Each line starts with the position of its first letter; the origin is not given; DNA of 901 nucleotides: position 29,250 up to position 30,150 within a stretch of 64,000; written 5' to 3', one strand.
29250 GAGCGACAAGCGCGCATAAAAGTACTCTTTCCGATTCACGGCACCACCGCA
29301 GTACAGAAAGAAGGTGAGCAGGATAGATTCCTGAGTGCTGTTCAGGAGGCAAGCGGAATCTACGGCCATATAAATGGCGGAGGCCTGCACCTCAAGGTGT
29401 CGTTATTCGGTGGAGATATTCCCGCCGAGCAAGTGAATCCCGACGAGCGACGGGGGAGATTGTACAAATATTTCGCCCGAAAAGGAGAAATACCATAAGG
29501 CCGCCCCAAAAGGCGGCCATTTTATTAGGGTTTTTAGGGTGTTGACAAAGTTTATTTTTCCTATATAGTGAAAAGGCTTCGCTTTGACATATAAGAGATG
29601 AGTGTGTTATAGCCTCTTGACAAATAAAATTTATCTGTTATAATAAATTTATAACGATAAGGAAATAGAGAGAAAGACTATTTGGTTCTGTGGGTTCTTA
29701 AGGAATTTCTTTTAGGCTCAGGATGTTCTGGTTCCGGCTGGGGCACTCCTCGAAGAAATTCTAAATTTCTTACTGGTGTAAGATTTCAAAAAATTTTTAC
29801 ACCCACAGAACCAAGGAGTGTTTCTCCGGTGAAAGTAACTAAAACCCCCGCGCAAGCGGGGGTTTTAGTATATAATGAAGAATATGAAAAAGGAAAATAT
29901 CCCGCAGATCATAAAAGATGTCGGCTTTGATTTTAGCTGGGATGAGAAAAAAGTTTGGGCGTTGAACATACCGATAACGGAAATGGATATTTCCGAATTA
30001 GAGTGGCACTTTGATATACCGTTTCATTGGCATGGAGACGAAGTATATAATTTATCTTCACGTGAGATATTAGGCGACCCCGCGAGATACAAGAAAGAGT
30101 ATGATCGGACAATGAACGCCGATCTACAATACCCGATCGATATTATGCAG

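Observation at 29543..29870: Candidate novel structured small RNA with consensus promoter and intrinsic terminator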

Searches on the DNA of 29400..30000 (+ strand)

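Call 6: search_rna_families(source=window, start=29400, end=30000, threshold=evalue, max_evalue=10, show_alignments=3)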
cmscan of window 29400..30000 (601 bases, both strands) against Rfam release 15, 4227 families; matches with E-value up to 10: 33.
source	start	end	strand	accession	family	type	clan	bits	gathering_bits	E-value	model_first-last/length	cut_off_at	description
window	29806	29891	+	RF02982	gltS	Cis-reg;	-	26.4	47.5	0.15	1-105/105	no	gltS RNA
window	29840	29902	+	RF01696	Chlorobi-1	Gene; sRNA;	-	25.9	50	5.8e-05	1-67/67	no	Chlorobi-1 RNA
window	29832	29914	-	RF01772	rnk_pseudo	Cis-reg; leader;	-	25.4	55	0.045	1-108/108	no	Pseudomonas rnk leader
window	29836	29945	-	RF00514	His_leader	Cis-reg; leader;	-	24.4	49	0.092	1-126/126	no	Histidine operon leader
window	29838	29904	-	RF00512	Leu_leader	Cis-reg; leader;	-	23.5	50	0.016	1-148/148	no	Leucine operon leader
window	29806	29869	+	RF00512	Leu_leader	Cis-reg; leader;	-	22.9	50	0.023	1-148/148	no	Leucine operon leader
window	29820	29882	-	RF03226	mir-8196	Gene; miRNA;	-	22.5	59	0.31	1-65/65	no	mir-8196 microRNA precursor family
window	29836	30000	-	RF01416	NrrF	Gene; antisense;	-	22.3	60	0.039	1-160/160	no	NrrF RNA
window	29788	29894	-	RF01770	rimP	Cis-reg; leader;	-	22.3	47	0.32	1-102/102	no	Gammaprotebacteria rimP leader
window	29809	29934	+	RF01770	rimP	Cis-reg; leader;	-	21.5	47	0.5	1-102/102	no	Gammaprotebacteria rimP leader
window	29779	29871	+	RF01859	Phe_leader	Cis-reg; leader;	-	21.4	55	0.45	1-125/125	no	Phenylalanine leader peptide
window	29755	29866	+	RF02730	JA02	Gene; sRNA;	-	21.1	49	2.2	1-116/116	no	Aggregatibacter sRNA JA02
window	29838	29869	-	RF02495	ohsC_RNA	Gene; antitoxin;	-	20.3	50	1.6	37-75/77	no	Oppression of Hydrophobic ORF by sRNA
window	29820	29871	+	RF02495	ohsC_RNA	Gene; antitoxin;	-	20.3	50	1.7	1-77/77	no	Oppression of Hydrophobic ORF by sRNA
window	29758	29888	+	RF01504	Afu_254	Gene; sRNA;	-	20.1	60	0.72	1-158/158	no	A. fumigatus sRNA Afu_254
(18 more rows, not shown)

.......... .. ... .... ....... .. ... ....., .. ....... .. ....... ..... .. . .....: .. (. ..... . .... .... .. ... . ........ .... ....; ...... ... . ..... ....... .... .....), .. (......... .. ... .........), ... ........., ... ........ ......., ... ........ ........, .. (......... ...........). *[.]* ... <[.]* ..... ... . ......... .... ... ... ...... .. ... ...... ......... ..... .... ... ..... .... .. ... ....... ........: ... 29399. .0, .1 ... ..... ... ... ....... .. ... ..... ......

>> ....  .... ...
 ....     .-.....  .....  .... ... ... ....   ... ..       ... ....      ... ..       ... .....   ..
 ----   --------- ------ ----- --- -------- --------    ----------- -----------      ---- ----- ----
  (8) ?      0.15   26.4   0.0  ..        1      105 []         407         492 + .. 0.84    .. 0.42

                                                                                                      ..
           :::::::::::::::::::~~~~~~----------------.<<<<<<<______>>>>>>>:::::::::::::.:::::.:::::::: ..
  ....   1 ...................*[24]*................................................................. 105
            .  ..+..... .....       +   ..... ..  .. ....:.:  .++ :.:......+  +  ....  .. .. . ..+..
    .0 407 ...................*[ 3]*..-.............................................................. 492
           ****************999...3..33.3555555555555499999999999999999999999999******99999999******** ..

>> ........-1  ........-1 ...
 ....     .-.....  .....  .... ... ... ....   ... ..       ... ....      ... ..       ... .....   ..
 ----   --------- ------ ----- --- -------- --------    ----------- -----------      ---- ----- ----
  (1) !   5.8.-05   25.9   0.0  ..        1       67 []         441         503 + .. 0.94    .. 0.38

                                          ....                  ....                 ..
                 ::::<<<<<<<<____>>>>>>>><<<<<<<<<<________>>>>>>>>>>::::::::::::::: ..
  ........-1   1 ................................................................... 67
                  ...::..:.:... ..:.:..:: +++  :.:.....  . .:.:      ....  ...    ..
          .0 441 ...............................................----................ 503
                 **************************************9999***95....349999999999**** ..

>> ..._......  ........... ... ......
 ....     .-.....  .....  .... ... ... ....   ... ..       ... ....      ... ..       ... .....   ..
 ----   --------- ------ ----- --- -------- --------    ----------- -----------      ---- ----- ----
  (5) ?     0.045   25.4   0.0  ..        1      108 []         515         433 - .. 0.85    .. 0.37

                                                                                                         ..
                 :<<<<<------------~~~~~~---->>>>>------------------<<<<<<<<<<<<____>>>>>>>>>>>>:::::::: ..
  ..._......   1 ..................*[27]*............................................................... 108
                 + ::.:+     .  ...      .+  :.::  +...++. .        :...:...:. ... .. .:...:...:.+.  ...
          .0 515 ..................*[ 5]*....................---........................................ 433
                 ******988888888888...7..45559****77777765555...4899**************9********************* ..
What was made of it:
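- On Any Rfam 15 family (4227 covariance models): In call 6 all matches were driven by the terminator.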

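Call 14: search_dna_similar(query=window:29600-29880:+, collection=phages, mode=distant, max_evalue=1)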
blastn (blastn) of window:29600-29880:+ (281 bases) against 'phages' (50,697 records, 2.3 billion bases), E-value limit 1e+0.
Records with a match: 73; places in all: 77; records where one place covers at least 80% of the query: 0.
Best place of each record, by identity: 95-99% 1; 90-95% 15; 80-90% 52; 60-80% 5.
By first word of the organism name: Salmonella 31; Streptococcus 11; Fusobacterium 5; uncultured 4; Enterococcus 4; Lactococcus 3; Staphylococcus 3; Bacillus 2; Escherichia 2; Rhizobium 2; and 6 more.
By host as written in the record: - 10; Salmonella enterica subsp. enterica serovar Enteritidis PT1 5; Salmonella enterica 5; Salmonella enterica serovar Typhimurium 3; Salmonella enterica subsp. enterica serovar Enteritidis 3; Bacillus cohnii 2; Streptococcus pasteurianus DA586 2; Fusobacterium nucleatum ATCC 10953 2; and 35 more.
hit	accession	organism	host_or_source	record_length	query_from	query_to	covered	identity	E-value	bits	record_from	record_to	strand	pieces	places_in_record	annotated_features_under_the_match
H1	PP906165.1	Lactococcus phage P008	Lactococcus lactis IL1403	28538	15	71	20%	81.0%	2e-3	49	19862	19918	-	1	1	none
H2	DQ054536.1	Lactococcus phage P008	-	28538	15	71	20%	81.0%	2e-3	49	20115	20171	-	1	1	none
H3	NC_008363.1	Lactococcus phage P008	Lactococcus lactis subsp. lactis Il1403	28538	15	71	20%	81.0%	2e-3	49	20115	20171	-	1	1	none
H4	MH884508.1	Bacillus phage vB_BcoS-136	Bacillus cohnii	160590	15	64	18%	80.4%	3e-1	41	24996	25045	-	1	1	none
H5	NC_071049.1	Bacillus phage vB_BcoS-136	Bacillus cohnii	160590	15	64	18%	80.4%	3e-1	41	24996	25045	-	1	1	none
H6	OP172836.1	Streptococcus phage SG586P1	Streptococcus pasteurianus DA586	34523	18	66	17%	82.0%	8e-2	44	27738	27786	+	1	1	none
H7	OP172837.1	Streptococcus phage SG586P3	Streptococcus pasteurianus DA586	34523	18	66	17%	82.0%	8e-2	44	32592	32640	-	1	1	none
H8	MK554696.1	Fusobacterium phage Fnu1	Fusobacterium nucleatum ATCC 10953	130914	25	74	18%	78.0%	9e-1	40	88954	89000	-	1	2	hypothetical protein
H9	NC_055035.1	Fusobacterium phage Fnu1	Fusobacterium nucleatum ATCC 10953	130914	25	74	18%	78.0%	9e-1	40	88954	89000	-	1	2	hypothetical protein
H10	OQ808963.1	Fusobacterium phage vB_FnuS_FNU2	Fusobacterium nucleatum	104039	25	74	18%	78.0%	9e-1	40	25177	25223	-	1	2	hypothetical protein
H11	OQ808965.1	Fusobacterium phage vB_FnuS_FNU3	Fusobacterium nucleatum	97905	25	74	18%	78.0%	9e-1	40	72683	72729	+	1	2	hypothetical protein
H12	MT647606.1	Pelagibacter phage Mosig EXVC030M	Candidatus Pelagibacter ubique HTCC1062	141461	18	66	17%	78.8%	9e-1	40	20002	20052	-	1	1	putative recombination endonuclease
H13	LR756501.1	uncultured phage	metagenomic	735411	39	77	14%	85.4%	2e-2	46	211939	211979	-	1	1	record has no annotation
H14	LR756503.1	uncultured phage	metagenomic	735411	39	77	14%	85.4%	2e-2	46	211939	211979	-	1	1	record has no annotation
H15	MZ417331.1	Staphylococcus phage PG-2021_35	Staphylococcus xylosus M1997-2/10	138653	17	55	14%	85.0%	8e-2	43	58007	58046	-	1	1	record has no annotation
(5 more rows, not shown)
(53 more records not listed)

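Call 51: build_rna_model(alignment_id=A4)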
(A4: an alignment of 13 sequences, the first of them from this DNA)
Model R1 built from alignment A4 (13 sequences, 167 columns); structure: RNAalifold consensus.
model positions 161; base pairs 52; branch points 1; effective number of sequences 1.23; information 0.59 bits per position. Calibrated on 0.2 Mb of random sequence (short: E-values are rough).
structure used (alignment columns):
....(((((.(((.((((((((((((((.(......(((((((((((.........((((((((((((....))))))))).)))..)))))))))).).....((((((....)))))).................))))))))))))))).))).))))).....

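Call 52: search_with_rna_model(model_id=R1, sources=[window, L001, L002, L003, L004, L005, L006, L007, L008, L009, L010, L011, L012, L013, L014, L015, L016, L017, L018, L019, L020, L021, L022, L023, L024, L025, L026, L027, L028, L029, L030, L031, L032, L033, L034, L035, L036, L037, L038, L039, L040, L041, L042, L043, L044, L045, L046, L047, L048, L049, L050, L051, L052, L053, L054, L055, L056, L057, L058, L059, L060, L061, L062, L063, L064, L065, L066, L067, L068, L069, L070, L071, L072, L073, L074, L075, L076, L077, L078, L079, L080, L081, L088, L090, L091, L092, L093, L094, L095, L096, L097, L099, L100, L101, L102, L105, L106], max_evalue=1, make_alignment=true)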
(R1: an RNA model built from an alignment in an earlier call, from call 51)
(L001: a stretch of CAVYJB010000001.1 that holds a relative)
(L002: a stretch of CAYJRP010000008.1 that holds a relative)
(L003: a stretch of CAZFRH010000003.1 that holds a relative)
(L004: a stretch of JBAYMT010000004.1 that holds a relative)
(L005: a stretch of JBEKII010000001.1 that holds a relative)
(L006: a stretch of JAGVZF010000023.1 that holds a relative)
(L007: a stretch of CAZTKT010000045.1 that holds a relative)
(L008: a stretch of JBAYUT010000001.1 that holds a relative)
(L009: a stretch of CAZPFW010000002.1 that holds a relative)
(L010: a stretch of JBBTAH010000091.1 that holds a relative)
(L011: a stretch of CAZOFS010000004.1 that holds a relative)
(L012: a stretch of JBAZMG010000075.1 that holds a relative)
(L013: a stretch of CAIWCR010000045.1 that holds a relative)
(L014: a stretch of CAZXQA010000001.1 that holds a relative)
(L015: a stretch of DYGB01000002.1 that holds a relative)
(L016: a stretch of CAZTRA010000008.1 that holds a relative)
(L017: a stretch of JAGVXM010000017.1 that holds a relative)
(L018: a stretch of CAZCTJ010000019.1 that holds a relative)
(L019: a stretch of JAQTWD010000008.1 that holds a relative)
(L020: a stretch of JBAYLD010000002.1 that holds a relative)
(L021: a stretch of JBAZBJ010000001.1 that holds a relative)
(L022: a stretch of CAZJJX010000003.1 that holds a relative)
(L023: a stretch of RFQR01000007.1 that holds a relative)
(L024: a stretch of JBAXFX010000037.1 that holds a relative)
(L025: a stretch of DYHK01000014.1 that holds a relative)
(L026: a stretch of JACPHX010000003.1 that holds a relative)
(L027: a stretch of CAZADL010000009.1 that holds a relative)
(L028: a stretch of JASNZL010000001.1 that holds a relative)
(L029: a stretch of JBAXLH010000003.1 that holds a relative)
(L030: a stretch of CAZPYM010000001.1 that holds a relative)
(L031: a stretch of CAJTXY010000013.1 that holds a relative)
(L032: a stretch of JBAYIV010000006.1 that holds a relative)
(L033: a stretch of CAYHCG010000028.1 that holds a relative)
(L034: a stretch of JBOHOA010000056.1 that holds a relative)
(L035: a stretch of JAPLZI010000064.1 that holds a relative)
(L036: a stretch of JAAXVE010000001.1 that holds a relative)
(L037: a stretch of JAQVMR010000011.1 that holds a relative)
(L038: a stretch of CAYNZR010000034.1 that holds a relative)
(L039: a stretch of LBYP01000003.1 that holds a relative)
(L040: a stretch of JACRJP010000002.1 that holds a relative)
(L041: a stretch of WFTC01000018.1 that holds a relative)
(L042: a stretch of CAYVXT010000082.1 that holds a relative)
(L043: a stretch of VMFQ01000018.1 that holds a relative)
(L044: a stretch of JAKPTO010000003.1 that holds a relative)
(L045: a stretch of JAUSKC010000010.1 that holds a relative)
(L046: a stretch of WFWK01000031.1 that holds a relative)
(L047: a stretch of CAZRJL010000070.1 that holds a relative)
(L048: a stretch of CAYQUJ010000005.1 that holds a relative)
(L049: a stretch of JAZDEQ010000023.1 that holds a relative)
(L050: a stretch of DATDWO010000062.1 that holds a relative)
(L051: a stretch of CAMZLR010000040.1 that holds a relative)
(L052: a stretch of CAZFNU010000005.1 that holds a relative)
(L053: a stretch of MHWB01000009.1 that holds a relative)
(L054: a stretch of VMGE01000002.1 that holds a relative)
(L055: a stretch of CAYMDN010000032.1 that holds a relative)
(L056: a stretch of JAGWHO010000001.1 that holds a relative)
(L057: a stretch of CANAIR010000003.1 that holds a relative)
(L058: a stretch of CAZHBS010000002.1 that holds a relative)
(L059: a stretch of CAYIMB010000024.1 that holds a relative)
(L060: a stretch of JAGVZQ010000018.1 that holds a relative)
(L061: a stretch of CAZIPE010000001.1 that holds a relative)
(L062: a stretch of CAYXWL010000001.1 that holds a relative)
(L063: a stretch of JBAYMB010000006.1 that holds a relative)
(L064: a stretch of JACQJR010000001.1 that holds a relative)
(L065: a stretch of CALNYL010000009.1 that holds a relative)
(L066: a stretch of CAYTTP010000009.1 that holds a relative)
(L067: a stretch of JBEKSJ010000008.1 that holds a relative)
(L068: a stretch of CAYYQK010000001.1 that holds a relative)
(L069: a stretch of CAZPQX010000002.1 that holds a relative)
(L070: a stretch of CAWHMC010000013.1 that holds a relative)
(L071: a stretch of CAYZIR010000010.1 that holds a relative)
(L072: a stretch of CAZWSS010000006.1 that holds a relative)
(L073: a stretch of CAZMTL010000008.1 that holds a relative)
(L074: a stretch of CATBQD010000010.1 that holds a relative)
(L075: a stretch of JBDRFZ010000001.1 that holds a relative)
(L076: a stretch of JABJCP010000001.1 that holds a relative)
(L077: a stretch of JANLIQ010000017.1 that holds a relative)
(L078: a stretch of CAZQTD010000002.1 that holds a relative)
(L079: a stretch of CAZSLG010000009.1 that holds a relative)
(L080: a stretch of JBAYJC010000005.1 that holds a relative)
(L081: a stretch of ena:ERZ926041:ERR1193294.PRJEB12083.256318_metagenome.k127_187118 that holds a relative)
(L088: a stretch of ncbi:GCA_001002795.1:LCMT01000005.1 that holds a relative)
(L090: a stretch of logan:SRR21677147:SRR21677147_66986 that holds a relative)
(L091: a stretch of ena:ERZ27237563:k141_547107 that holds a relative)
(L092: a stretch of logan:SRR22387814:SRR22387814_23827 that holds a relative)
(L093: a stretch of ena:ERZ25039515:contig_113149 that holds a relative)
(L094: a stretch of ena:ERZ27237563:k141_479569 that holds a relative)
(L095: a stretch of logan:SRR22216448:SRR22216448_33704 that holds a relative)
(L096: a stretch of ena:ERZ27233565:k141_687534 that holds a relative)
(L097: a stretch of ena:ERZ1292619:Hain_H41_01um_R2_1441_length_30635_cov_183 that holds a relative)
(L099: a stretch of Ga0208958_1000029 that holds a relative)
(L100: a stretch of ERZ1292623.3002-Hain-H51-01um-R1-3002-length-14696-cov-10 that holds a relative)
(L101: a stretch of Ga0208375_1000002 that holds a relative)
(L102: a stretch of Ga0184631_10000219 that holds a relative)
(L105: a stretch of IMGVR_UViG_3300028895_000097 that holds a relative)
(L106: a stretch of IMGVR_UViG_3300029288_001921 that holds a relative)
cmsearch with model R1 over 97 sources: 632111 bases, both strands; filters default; matches with E-value up to 1: 29.
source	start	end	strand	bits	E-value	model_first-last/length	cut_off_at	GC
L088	9123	9283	-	186.2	5.5e-51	1-161/161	no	0.42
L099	2076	2236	+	185.9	6.5e-51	1-161/161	no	0.4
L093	8731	8891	-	185.4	9.4e-51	1-161/161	no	0.42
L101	225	385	+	183.2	4.2e-50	1-161/161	no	0.42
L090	2427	2588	-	183.1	4.5e-50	1-161/161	no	0.41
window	29668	29829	+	182.2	8.2e-50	1-161/161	no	0.41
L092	7274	7434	-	181.9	9.9e-50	1-161/161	no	0.41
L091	6367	6528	-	179.8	4e-49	1-161/161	no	0.43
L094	5930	6092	-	172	7.5e-47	1-161/161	no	0.43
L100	89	247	+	152.3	4.1e-41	1-161/161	no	0.36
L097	8664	8822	-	146.7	1.7e-39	1-161/161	no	0.37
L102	8897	9056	-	134.6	5.9e-36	1-161/161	no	0.37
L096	8727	8882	-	132.7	2.2e-35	1-161/161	no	0.38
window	29667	29828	-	52.8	4e-12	1-161/161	no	0.41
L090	2428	2589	+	50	2.6e-11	1-161/161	no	0.4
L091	6368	6529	+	49.4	3.9e-11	1-161/161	no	0.42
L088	9124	9284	+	49.2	4.6e-11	1-161/161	no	0.41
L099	2075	2235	-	47.1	1.9e-10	1-161/161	no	0.4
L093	8732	8892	+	45.5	5.5e-10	1-161/161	no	0.42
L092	7275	7435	+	44.1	1.5e-09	1-161/161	no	0.41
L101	224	384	-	41.8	6.4e-09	1-161/161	no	0.42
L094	5931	6093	+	40.4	1.7e-08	1-161/161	no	0.42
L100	88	246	-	39.9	2.3e-08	1-161/161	no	0.37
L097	8665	8823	+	33.2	2.1e-06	1-161/161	no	0.38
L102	8898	9057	+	30.4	1.4e-05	1-161/161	no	0.37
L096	8728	8883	+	30.2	1.6e-05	1-161/161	no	0.38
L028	1629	1790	-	16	0.22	1-161/161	no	0.4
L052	4117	4211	-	15.3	0.36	1-161/161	no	0.27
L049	422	470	-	14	0.85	1-161/161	no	0.31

Alignment A5: 29 matches aligned to the model, 262 columns, each read 5' to 3' on its own strand. Consensus structure (alignment columns), stored with it:
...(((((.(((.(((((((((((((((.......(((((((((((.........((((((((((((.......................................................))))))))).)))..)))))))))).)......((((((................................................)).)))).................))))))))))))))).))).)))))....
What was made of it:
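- The covariance model scores 133-186 bits on this strand for the 13 copies it was built from, against 30-53 bits for their reverse complements (call 52).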

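Call 53: search_with_rna_model(model_id=R1, sources=[window, L088, L090, L091, L092, L093, L094, L096, L097, L099, L100, L101, L102], max_evalue=1e-25, make_alignment=true)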
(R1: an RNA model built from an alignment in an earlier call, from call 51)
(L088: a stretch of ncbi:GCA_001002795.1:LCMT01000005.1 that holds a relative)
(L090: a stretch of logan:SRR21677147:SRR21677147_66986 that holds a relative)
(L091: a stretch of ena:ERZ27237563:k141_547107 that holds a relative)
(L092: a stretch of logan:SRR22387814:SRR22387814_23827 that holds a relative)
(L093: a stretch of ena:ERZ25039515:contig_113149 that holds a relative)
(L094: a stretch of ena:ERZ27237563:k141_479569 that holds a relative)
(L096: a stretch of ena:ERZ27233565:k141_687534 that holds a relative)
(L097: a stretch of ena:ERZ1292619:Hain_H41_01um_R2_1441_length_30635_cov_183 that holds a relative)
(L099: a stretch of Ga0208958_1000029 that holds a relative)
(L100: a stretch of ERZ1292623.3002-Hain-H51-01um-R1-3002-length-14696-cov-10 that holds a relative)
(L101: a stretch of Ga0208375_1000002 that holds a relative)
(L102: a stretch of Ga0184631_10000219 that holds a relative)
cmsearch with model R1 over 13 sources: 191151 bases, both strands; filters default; matches with E-value up to 1e-25: 13.
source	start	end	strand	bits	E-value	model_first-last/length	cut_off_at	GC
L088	9123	9283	-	186.2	1.7e-51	1-161/161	no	0.42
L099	2076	2236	+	185.9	2e-51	1-161/161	no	0.4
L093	8731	8891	-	185.4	2.8e-51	1-161/161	no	0.42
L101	225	385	+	183.2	1.3e-50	1-161/161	no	0.42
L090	2427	2588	-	183.1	1.4e-50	1-161/161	no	0.41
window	29668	29829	+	182.2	2.5e-50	1-161/161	no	0.41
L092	7274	7434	-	181.9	3e-50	1-161/161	no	0.41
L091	6367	6528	-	179.8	1.2e-49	1-161/161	no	0.43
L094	5930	6092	-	172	2.3e-47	1-161/161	no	0.43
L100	89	247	+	152.3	1.2e-41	1-161/161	no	0.36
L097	8664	8822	-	146.7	5.2e-40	1-161/161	no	0.37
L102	8897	9056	-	134.6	1.8e-36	1-161/161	no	0.37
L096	8727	8882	-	132.7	6.5e-36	1-161/161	no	0.38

Alignment A6: 13 matches aligned to the model, 165 columns, each read 5' to 3' on its own strand. Consensus structure (alignment columns), stored with it:
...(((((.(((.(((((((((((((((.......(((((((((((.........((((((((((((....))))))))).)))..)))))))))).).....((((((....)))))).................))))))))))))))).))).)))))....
